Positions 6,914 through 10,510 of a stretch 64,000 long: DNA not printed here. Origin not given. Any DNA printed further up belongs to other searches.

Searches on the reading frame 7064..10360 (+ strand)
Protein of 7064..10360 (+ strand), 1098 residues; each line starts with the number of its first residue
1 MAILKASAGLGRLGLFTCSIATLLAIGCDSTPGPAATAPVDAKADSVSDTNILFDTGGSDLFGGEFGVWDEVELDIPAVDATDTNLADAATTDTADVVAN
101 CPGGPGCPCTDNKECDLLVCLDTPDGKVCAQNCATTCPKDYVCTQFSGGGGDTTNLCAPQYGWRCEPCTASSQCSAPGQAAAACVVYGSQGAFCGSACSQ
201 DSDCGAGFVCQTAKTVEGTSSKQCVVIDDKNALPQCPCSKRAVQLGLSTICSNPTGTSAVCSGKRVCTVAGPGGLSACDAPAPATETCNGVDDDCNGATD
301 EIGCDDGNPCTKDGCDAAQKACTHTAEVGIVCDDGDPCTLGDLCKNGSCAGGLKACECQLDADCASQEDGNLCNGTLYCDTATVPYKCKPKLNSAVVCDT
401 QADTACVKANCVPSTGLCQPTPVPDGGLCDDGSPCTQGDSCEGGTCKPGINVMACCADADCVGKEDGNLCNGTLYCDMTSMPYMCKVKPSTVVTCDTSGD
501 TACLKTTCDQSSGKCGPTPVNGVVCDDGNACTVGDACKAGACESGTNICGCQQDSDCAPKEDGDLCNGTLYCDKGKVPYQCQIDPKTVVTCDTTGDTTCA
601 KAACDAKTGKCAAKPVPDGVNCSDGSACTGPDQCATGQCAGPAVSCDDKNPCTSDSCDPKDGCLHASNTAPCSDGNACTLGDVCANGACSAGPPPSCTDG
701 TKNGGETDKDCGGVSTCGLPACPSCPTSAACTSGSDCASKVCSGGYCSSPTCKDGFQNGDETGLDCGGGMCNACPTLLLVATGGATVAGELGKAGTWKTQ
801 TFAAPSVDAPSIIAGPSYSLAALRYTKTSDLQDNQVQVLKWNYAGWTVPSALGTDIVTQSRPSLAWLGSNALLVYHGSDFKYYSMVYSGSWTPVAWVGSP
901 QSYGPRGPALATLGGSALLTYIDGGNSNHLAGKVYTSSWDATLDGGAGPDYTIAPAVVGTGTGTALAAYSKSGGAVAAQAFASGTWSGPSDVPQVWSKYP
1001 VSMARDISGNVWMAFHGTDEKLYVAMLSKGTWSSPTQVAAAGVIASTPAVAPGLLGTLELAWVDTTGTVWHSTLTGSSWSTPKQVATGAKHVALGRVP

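Call 31: search_protein_families(library=pfam, proteins=[window:7064-10360:+], max_evalue=0.00001)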
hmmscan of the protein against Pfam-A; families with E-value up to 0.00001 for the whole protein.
window:7064-10360:+ (1098 aa): 1 family
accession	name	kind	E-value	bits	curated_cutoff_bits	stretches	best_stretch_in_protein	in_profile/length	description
PF00526.23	Dicty_CTDC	-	2.1e-08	34.2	27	1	645-665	1-21/24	Dictyostelium (slime mold) repeat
